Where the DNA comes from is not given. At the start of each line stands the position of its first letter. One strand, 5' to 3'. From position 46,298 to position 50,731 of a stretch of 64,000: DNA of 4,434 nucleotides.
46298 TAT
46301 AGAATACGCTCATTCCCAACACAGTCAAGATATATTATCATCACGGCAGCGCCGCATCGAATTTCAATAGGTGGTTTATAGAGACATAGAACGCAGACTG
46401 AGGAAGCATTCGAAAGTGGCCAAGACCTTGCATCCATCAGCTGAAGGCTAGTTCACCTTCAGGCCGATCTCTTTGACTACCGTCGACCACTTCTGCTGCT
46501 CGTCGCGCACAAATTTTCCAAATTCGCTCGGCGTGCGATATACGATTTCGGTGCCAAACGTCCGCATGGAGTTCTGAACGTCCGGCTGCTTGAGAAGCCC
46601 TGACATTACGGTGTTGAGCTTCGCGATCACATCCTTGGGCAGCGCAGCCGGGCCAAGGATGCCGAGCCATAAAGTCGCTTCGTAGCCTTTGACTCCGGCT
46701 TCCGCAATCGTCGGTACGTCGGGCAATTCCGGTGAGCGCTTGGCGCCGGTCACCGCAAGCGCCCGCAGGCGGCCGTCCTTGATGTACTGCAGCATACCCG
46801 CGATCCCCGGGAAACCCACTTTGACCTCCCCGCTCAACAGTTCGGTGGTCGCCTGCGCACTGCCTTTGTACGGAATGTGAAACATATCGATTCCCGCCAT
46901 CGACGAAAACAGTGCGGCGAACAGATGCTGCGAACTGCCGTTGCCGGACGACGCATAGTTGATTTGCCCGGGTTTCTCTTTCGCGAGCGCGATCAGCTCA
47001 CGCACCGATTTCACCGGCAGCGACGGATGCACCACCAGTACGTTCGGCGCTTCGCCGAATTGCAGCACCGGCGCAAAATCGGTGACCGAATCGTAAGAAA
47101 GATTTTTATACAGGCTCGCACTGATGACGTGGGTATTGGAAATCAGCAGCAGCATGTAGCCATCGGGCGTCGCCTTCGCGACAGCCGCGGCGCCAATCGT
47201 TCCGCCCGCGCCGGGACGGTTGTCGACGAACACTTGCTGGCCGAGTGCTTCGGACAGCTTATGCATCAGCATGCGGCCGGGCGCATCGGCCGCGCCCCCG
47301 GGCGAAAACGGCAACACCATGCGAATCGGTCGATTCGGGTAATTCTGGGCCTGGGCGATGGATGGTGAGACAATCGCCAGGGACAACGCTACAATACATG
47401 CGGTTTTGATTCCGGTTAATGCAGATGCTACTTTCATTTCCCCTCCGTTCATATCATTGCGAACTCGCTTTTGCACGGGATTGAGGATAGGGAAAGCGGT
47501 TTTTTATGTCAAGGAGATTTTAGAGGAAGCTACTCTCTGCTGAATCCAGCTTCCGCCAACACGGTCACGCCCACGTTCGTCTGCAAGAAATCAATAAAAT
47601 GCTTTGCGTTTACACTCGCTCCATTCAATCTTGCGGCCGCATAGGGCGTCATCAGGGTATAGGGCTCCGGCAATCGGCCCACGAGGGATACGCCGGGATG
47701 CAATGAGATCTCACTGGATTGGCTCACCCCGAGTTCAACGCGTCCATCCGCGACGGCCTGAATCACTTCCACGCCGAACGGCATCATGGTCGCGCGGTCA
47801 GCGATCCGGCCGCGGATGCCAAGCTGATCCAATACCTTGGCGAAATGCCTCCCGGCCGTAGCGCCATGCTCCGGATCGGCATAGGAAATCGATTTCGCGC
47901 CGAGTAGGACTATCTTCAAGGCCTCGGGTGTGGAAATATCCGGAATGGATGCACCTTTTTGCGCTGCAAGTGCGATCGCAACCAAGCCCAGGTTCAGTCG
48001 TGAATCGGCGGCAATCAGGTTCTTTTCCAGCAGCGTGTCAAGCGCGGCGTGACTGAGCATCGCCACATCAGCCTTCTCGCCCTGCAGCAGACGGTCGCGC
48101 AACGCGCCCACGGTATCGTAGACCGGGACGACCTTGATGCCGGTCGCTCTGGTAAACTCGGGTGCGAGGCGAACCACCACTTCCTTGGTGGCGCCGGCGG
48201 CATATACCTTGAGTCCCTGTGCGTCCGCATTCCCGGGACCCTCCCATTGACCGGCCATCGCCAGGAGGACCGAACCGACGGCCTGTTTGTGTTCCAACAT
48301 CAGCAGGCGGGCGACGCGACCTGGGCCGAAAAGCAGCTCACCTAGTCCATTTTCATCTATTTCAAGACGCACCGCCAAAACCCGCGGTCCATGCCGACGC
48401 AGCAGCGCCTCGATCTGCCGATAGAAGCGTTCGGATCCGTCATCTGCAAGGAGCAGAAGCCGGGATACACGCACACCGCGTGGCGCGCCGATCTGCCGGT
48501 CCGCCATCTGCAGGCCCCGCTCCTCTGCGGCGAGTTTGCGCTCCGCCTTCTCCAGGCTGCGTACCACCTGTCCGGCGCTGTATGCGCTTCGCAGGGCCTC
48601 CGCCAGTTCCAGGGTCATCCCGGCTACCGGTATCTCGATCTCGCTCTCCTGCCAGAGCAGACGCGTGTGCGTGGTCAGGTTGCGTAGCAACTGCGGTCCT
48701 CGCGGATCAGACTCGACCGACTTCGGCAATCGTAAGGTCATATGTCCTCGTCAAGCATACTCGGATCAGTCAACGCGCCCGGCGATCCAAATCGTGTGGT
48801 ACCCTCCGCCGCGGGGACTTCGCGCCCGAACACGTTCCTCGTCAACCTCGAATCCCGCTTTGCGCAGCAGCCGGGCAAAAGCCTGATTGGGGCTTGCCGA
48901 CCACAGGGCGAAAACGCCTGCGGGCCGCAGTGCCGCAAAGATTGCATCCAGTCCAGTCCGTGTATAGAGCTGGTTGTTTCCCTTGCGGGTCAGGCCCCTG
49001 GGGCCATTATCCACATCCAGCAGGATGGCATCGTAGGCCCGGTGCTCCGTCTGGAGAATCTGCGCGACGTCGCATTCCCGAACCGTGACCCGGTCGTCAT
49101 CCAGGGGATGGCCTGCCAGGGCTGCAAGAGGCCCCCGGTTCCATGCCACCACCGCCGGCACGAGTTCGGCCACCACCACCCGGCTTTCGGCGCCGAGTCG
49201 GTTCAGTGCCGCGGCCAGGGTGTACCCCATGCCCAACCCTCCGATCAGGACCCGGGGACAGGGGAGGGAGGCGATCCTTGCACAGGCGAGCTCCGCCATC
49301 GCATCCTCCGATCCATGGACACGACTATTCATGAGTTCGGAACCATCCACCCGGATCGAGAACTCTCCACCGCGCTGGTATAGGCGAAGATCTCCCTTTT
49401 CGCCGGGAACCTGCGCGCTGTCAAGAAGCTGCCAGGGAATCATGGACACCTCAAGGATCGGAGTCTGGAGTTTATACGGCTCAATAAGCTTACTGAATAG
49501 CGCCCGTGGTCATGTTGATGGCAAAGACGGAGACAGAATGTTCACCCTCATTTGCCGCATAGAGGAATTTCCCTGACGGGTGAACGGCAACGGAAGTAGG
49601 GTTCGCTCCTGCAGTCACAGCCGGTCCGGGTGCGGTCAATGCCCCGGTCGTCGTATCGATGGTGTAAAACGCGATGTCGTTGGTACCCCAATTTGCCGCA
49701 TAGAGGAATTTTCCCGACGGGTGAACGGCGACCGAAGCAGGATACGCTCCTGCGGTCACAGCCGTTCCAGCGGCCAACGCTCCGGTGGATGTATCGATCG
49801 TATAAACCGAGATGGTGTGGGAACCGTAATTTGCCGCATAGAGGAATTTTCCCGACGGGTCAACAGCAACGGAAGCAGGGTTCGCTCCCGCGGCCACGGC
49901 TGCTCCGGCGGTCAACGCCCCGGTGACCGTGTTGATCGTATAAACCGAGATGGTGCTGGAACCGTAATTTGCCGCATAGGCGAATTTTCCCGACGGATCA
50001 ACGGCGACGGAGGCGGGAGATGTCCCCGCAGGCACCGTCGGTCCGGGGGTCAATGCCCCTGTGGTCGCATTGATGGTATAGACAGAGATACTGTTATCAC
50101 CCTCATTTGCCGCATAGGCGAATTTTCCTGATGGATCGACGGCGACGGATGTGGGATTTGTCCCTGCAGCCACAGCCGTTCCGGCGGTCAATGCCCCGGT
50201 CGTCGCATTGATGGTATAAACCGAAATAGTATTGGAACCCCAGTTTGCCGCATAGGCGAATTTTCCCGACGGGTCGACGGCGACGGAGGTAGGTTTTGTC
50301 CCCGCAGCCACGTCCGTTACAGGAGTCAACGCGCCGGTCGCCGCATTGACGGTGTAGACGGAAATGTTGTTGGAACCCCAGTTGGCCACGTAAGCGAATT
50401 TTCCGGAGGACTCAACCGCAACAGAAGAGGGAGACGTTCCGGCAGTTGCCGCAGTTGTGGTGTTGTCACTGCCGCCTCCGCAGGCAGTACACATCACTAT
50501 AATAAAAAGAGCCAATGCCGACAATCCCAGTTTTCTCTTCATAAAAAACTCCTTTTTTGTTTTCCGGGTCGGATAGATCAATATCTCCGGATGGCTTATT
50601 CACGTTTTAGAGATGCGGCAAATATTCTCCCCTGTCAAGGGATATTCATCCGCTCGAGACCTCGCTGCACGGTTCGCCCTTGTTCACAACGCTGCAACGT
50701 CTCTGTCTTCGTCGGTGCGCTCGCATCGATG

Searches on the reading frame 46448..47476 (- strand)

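Call 81: search_protein_families(library=pfam, proteins=[window:46448-47476:-], max_evalue=0.0001)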
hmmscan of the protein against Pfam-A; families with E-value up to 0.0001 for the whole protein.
window:46448-47476:- (342 aa): 1 family
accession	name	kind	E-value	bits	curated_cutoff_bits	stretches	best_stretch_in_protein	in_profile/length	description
PF03401.19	TctC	-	4e-78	263.1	27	1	68-339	3-274/274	Tripartite tricarboxylate transporter family receptor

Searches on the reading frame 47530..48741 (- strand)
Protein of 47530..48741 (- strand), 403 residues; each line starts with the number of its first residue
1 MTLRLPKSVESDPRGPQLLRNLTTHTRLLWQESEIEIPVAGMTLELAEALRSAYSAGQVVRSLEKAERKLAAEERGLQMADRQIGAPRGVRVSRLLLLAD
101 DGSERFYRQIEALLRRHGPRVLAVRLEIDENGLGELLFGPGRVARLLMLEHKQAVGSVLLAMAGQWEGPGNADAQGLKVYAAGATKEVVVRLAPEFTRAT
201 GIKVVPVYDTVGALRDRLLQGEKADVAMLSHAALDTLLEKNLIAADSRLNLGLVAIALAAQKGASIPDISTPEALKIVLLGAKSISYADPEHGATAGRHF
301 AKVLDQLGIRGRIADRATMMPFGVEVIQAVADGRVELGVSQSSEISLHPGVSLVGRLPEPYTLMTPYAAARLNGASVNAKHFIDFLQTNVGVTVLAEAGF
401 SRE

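Call 81: search_protein_families(library=pfam, proteins=[window:47530-48741:-], max_evalue=0.0001)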
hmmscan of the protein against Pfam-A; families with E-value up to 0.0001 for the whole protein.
window:47530-48741:- (403 aa): 1 family
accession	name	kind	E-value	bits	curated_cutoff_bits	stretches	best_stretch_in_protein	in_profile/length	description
PF13531.11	SBP_bac_11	-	7.6e-35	121.2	25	1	177-400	1-226/227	Bacterial extracellular solute-binding protein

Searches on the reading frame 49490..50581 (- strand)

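Call 81: search_protein_families(library=pfam, proteins=[window:49490-50581:-], max_evalue=0.0001)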
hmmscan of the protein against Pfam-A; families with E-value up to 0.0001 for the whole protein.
window:49490-50581:- (363 aa): 9 families
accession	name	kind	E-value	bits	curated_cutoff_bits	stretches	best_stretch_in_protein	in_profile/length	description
PF10282.15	Lactonase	-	7.9e-78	262.5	21.7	4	136-270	186-328/344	Lactonase, 7-bladed beta-propeller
PF01436.27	NHL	-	4.6e-17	61.5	20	0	234-260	3-28/28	NHL repeat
PF18067.7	Lipase_C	-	2.2e-09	38.2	27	0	248-276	12-42/96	Lipase C-terminal domain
PF08450.18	SGL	-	3.4e-08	33.8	26.3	0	49-147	134-231/246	SMP-30/Gluconolactonase/LRE-like region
PF00400.38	WD40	-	2.7e-07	31.3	27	0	144-168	15-38/39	WD domain, G-beta repeat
PF01731.26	Arylesterase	-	2.1e-06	28.2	21.3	0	39-79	44-84/86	Arylesterase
PF00795.27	CN_hydrolase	-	2.4e-05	24.3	23.2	0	98-129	220-252/256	Carbon-nitrogen hydrolase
PF14339.12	DUF4394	-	6.4e-05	22.8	29.6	0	61-98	190-227/230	Domain of unknown function (DUF4394)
PF23726.1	Beta-prop_RSE1_2nd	-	9.2e-05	22.3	30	0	54-192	112-261/327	RSE1/DDB1/CPSF1 second beta-propeller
